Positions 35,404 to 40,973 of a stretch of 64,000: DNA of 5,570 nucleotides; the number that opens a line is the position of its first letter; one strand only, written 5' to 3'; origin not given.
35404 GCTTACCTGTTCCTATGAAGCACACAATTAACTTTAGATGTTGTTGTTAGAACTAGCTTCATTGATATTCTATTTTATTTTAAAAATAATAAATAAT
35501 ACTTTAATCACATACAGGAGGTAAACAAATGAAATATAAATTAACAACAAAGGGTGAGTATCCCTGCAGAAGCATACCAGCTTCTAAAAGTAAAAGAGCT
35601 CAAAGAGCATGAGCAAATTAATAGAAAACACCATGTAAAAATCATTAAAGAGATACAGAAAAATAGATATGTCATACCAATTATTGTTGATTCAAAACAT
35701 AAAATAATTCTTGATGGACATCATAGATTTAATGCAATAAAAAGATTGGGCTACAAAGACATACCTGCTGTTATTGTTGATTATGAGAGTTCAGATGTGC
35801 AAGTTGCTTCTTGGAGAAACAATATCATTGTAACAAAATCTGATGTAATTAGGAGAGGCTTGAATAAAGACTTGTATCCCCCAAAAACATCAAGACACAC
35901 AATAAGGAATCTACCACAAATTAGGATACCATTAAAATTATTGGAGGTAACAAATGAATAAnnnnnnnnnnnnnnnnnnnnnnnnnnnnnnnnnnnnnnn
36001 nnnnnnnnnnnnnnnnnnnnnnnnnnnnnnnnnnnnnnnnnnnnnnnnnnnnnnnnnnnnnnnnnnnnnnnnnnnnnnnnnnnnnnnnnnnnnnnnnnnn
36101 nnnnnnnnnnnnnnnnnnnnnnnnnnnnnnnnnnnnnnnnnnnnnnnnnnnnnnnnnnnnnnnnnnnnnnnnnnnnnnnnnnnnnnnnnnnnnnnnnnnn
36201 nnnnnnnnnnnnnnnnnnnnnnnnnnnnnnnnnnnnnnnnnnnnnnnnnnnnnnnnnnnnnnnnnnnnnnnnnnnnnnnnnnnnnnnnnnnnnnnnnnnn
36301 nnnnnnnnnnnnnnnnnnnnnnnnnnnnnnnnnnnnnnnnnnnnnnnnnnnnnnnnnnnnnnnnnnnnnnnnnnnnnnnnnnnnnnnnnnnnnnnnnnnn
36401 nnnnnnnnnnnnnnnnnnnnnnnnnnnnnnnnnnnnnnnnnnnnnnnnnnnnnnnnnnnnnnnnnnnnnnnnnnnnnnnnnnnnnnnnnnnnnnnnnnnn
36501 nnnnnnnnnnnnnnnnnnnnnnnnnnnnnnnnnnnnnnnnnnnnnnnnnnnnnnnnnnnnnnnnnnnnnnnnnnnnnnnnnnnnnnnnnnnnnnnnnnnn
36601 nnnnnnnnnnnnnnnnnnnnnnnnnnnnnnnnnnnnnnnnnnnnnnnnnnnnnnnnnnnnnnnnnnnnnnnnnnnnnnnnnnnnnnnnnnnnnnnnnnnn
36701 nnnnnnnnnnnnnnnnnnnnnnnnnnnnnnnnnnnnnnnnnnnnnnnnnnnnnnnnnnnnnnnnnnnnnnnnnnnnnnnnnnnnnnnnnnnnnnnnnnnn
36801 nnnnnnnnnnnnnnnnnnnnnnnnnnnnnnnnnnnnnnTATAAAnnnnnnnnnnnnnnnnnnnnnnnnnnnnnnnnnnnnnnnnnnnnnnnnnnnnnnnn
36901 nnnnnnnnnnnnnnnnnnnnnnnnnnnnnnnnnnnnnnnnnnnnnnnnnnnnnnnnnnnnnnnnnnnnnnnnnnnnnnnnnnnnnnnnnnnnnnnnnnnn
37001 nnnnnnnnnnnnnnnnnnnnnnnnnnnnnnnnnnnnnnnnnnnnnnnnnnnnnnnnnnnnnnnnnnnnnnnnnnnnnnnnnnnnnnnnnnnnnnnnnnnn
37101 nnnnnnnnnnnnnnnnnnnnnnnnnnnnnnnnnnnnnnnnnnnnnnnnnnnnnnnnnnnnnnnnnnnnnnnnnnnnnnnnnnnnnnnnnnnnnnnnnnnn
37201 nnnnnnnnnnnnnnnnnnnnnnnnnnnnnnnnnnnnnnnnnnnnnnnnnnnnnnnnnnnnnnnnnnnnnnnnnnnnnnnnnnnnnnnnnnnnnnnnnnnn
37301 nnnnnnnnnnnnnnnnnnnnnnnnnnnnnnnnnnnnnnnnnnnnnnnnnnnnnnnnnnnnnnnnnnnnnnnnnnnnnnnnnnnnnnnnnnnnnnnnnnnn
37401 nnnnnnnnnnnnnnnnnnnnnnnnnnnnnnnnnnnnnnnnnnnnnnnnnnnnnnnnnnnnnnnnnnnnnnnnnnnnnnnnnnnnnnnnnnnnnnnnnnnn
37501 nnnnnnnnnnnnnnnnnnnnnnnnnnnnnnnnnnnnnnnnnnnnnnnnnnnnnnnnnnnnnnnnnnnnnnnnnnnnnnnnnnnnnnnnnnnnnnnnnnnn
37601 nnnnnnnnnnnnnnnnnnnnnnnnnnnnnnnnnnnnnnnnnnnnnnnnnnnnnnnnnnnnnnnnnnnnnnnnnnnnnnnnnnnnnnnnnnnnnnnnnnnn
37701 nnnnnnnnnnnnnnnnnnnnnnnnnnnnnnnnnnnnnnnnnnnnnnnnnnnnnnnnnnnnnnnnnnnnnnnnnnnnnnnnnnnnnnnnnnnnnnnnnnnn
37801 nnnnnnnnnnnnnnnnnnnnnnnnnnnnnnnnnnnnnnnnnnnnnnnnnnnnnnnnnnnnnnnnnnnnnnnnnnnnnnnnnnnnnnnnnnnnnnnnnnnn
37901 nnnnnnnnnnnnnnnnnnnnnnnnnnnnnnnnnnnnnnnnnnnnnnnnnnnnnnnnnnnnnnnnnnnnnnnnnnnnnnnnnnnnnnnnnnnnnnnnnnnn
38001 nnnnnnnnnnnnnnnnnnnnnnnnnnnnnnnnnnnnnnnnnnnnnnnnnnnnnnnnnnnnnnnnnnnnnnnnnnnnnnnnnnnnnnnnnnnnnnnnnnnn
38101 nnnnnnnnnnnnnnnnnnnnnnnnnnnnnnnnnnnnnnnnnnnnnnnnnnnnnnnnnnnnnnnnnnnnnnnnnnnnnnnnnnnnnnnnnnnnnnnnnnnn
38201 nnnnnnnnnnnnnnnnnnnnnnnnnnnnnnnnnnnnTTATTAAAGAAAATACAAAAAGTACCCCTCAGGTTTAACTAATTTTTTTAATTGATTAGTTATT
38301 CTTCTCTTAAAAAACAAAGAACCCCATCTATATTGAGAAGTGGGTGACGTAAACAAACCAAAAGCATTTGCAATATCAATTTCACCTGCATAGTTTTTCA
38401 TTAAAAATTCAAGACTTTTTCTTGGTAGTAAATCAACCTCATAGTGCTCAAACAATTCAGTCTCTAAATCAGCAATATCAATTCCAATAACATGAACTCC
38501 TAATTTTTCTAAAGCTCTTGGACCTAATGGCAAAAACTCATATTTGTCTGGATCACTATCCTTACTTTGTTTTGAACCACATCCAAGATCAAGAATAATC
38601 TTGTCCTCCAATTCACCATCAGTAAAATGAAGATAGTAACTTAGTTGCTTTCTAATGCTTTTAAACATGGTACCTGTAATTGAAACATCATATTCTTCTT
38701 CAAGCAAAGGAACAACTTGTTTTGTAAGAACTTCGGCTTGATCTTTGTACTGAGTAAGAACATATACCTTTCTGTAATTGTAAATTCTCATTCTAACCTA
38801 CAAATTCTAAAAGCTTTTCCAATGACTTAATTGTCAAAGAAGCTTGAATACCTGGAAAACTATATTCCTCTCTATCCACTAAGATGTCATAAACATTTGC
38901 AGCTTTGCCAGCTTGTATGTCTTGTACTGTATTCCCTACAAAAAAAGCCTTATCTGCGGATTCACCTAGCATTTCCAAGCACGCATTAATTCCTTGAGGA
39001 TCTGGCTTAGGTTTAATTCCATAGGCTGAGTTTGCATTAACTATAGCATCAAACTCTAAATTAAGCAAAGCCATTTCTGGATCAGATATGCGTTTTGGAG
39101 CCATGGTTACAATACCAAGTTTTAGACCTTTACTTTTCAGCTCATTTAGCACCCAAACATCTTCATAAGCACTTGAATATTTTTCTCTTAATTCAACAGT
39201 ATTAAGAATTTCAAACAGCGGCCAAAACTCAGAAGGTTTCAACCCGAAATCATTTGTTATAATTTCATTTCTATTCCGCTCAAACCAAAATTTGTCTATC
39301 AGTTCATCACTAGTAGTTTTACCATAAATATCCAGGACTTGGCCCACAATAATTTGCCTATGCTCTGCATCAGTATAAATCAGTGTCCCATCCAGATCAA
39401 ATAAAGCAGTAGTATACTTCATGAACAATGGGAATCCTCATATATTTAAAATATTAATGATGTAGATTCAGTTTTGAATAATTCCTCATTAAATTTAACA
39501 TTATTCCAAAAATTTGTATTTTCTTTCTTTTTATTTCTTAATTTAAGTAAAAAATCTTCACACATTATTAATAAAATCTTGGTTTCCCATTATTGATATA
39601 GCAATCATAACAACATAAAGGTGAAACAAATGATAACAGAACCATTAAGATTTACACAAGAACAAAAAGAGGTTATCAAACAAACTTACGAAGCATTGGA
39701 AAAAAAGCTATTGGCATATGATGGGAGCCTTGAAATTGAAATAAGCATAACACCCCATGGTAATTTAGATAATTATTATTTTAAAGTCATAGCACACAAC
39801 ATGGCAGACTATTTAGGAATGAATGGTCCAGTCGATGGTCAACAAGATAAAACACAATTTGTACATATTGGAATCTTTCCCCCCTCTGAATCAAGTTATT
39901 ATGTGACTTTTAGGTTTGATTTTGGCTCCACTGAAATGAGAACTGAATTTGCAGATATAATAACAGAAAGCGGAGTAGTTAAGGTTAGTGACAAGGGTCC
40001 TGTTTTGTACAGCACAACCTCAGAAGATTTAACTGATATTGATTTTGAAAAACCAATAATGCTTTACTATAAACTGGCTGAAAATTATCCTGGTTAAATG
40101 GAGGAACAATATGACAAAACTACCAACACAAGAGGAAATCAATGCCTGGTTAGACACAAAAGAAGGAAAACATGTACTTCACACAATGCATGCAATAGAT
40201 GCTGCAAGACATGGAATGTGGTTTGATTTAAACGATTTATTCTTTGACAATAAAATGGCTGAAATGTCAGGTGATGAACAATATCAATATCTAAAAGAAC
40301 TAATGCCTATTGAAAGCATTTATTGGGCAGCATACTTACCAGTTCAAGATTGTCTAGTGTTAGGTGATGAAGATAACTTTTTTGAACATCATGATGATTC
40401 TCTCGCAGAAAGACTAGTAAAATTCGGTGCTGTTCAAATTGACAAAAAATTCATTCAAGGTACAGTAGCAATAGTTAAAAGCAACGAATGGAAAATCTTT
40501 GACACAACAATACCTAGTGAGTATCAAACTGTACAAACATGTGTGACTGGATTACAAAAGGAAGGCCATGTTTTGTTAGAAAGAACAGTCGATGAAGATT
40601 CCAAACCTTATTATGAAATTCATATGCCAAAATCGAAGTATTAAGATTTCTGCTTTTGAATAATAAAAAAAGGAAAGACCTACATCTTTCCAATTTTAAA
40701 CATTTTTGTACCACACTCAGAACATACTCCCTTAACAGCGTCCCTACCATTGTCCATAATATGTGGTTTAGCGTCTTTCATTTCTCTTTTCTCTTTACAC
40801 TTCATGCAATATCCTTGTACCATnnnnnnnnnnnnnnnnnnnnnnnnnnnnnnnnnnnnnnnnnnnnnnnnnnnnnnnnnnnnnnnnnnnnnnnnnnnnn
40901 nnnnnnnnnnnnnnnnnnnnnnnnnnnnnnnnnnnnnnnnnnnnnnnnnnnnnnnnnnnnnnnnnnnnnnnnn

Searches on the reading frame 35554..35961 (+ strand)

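Call 53: search_protein_families(library=pfam, proteins=[window:35554-35961:+], max_evalue=0.001)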
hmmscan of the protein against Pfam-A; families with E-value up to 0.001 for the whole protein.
window:35554-35961:+ (135 aa): 1 family
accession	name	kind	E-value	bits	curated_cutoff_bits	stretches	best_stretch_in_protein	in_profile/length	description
PF02195.25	ParB_N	-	6.7e-05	23.3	26.3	1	22-89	22-92/95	ParB N-terminal domain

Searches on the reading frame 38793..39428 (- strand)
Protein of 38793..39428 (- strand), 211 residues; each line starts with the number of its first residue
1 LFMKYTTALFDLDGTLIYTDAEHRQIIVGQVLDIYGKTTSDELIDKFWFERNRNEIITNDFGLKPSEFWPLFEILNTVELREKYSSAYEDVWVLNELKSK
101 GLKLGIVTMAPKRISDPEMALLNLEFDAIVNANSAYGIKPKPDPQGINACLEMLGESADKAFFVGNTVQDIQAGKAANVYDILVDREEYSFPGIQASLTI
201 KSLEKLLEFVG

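Call 53: search_protein_families(library=pfam, proteins=[window:38793-39428:-], max_evalue=0.001)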
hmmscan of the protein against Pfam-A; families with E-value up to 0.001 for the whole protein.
window:38793-39428:- (211 aa): 4 families
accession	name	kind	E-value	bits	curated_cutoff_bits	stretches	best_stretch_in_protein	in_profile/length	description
PF13419.12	HAD_2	-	1.6e-21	77.7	23.8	1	9-183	2-177/178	Haloacid dehalogenase-like hydrolase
PF00702.32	Hydrolase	-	1.7e-17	64.9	26.4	1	6-178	2-191/191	haloacid dehalogenase-like hydrolase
PF12710.13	HAD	-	1.2e-05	26.3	27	1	8-174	1-188/189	haloacid dehalogenase-like hydrolase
PF13242.12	Hydrolase_like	-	0.00054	20.3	22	0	141-189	4-53/75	HAD-hyrolase-like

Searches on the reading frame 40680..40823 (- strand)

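Call 10: search_protein_families(library=pfam, proteins=[window:40680-40823:-], max_evalue=0.01)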
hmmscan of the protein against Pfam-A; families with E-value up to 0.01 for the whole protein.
window:40680-40823:- (47 aa): 1 family
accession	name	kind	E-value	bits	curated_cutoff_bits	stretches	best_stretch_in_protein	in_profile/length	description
PF18930.5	DUF5679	-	8.2e-14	51.9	27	1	5-44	1-40/40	Domain of unknown function (DUF5679)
